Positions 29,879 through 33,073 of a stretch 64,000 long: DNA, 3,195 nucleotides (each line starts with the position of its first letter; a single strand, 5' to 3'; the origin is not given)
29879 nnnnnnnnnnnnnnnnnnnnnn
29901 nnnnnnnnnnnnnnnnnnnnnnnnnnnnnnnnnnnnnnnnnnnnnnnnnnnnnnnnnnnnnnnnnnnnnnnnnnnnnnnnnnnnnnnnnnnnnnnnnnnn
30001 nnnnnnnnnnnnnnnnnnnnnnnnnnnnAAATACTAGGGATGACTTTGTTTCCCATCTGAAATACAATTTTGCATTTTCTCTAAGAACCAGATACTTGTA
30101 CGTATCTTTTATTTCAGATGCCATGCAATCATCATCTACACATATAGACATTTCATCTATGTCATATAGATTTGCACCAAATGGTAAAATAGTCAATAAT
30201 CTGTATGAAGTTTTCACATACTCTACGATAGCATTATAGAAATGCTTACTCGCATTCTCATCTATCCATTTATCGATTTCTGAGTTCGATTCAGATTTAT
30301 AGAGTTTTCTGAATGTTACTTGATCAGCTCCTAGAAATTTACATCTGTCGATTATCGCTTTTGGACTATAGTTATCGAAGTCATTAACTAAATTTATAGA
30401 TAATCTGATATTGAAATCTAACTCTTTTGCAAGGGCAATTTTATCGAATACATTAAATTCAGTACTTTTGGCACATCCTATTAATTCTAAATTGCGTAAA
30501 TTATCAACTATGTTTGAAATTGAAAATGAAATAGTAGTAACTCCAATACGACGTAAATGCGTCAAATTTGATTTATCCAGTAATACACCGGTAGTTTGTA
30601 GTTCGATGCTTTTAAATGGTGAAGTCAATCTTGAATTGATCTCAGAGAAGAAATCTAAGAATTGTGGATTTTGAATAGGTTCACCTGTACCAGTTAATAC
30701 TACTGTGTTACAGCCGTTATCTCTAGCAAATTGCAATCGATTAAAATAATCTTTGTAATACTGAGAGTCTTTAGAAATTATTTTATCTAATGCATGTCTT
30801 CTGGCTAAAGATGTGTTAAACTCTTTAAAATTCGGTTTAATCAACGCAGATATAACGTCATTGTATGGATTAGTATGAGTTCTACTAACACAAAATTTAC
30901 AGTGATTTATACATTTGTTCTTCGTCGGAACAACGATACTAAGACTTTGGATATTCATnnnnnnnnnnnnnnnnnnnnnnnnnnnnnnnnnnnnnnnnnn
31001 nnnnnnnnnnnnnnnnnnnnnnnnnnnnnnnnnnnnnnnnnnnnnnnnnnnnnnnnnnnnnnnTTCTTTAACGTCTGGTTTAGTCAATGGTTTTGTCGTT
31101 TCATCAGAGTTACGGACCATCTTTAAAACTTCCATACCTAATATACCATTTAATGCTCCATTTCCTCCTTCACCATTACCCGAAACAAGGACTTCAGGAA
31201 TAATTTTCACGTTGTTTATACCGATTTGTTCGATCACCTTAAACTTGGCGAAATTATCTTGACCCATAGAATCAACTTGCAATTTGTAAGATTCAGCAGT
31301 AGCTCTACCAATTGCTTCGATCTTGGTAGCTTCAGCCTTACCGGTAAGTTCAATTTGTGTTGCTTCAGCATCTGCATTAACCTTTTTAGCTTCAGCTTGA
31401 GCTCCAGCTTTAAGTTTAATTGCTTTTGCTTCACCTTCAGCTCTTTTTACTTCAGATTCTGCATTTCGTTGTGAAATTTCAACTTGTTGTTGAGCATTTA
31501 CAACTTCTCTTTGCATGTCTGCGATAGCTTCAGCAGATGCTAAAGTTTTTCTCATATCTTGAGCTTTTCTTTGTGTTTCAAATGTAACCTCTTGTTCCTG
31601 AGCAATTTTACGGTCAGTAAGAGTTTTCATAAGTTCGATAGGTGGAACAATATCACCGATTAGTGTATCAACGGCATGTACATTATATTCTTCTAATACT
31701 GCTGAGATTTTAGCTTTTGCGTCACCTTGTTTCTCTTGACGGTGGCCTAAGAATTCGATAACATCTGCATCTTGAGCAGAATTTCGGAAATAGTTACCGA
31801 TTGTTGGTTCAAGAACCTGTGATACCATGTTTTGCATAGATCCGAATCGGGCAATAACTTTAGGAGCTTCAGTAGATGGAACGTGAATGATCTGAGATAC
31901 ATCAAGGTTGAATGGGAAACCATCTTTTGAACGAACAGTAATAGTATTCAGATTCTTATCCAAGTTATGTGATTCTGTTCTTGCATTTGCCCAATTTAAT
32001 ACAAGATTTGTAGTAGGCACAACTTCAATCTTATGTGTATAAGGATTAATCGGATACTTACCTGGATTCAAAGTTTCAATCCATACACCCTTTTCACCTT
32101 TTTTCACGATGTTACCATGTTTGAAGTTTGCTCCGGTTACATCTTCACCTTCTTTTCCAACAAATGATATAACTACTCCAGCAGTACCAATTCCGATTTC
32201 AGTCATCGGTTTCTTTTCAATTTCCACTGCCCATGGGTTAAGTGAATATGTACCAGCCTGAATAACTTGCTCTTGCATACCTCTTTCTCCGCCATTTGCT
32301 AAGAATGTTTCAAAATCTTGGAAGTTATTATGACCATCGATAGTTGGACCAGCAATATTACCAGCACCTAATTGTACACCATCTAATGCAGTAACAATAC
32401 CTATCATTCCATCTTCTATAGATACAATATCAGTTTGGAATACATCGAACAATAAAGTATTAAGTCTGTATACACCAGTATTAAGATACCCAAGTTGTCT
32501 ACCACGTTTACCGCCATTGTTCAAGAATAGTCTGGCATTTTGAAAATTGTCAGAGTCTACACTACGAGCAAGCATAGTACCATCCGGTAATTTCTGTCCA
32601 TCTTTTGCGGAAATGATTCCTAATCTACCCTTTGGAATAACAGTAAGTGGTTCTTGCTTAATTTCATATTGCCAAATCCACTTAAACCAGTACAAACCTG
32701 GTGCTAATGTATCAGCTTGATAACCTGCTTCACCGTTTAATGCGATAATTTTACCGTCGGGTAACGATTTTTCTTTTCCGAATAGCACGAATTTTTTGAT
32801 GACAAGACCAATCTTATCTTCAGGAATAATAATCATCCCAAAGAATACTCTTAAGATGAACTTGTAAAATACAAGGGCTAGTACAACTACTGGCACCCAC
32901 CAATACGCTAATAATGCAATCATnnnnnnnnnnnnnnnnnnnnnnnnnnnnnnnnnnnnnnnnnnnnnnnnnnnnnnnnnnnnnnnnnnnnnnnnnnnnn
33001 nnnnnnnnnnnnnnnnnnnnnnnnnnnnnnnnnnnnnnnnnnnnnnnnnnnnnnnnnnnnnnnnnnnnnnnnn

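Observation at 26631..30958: Radical SAM gene preceded by a module with a duplicated about 150-aa paralog pair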

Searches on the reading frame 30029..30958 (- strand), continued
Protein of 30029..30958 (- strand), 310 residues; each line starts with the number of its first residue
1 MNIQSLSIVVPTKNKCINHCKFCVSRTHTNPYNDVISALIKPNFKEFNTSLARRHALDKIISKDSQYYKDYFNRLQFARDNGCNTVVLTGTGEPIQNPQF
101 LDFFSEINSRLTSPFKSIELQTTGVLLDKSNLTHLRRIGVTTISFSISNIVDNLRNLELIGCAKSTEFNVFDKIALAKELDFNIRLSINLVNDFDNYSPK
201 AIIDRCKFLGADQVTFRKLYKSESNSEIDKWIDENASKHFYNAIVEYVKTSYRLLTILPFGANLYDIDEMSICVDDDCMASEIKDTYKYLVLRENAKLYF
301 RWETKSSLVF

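Call 110: search_protein_families(library=pfam, proteins=[L102:2514-5531:+, L102:5353-5994:+, L102:7215-8006:+, L102:8277-9683:+, L102:7627-9750:-, L102:1831-3225:+, L104:5422-5994:+, L104:4194-4949:+, L104:7222-8370:+, L104:1690-3480:+], max_evalue=0.001)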
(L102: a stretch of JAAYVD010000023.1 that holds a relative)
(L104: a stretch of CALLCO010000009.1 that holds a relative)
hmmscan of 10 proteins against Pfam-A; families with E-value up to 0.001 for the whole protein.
L102:2514-5531:+ (1006 aa): 0 families

L102:5353-5994:+ (214 aa): 0 families

L102:7215-8006:+ (264 aa): 0 families

L102:8277-9683:+ (469 aa): 0 families

L102:7627-9750:- (708 aa): 0 families

L102:1831-3225:+ (465 aa): 6 families
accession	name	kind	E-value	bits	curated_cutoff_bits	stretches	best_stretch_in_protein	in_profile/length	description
PF12796.13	Ank_2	-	7.6e-98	321.7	27.3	8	195-275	11-88/90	Ankyrin repeats (3 copies)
PF00023.36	Ank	-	5.5e-52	171.2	21.1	5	379-410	2-33/33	Ankyrin repeat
PF13637.12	Ank_4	-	5.6e-44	147.6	22.7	5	251-300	1-50/50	Ankyrin repeats (many copies)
PF13606.12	Ank_3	-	3.2e-39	128.3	22.3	2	248-274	3-29/30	Ankyrin repeat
PF13857.12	Ank_5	-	8.7e-38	128.4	27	4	398-453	1-56/56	Ankyrin repeats (many copies)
PF24521.3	Ank_KRIT1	-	4.2e-09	36.7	80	1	215-302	19-107/149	KRIT1 ankyrin-repeats domain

L104:5422-5994:+ (191 aa): 0 families

L104:4194-4949:+ (252 aa): 0 families

L104:7222-8370:+ (383 aa): 0 families

L104:1690-3480:+ (597 aa): 6 families
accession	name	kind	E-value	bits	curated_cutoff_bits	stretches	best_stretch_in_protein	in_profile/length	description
PF12796.13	Ank_2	-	3.2e-77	255.6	27.3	6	292-382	1-88/90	Ankyrin repeats (3 copies)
PF00023.36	Ank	-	5.8e-54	177.4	21.1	5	453-484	2-33/33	Ankyrin repeat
PF13637.12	Ank_4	-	3.8e-45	151.3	22.7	5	325-374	1-50/50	Ankyrin repeats (many copies)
PF13606.12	Ank_3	-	8.3e-43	139.3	22.3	1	322-348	3-29/30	Ankyrin repeat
PF13857.12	Ank_5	-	1.3e-37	127.9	27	4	475-527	4-56/56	Ankyrin repeats (many copies)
PF24521.3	Ank_KRIT1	-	1.6e-09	38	80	1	259-358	22-122/149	KRIT1 ankyrin-repeats domain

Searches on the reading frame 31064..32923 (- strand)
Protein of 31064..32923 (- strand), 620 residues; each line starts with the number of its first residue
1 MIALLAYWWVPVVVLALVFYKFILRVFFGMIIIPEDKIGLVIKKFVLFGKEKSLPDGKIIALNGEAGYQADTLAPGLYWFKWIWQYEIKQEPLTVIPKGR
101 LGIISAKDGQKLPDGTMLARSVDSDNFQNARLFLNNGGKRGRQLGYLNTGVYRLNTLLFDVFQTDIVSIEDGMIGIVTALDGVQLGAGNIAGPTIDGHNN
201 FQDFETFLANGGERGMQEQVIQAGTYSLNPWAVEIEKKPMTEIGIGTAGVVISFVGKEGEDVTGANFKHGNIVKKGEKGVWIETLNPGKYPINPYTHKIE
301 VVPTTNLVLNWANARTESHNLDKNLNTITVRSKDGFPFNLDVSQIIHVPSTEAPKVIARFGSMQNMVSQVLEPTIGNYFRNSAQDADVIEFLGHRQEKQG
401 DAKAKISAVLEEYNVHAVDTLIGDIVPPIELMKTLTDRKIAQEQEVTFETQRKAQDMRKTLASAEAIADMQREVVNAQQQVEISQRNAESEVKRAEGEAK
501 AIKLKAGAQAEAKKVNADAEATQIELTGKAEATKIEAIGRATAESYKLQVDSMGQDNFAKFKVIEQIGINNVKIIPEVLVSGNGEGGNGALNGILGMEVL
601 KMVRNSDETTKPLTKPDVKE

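Call 4: search_protein_families(library=pfam, proteins=[window:31064-32923:-], max_evalue=0.1)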
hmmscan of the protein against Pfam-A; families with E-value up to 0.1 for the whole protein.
window:31064-32923:- (620 aa): 1 family
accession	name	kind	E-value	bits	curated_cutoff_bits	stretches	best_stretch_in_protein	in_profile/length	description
PF01145.31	Band_7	-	3.9e-25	89.4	23.6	1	244-452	4-166/176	SPFH domain / Band 7 family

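Call 5: search_protein_families(library=phrogs, proteins=[window:31064-32923:-], max_evalue=0.01)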
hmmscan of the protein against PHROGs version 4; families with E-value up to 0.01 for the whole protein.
window:31064-32923:- (620 aa): 1 family
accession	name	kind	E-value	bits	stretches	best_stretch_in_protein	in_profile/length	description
phrog_200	-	other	3.7e-21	76.7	1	274-512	114-330/379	lipoprotein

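Call 8: search_protein_families(library=padloc, proteins=[window:31064-32923:-], max_evalue=0.1)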
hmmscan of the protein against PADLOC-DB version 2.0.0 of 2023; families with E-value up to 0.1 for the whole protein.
window:31064-32923:- (620 aa): 0 families
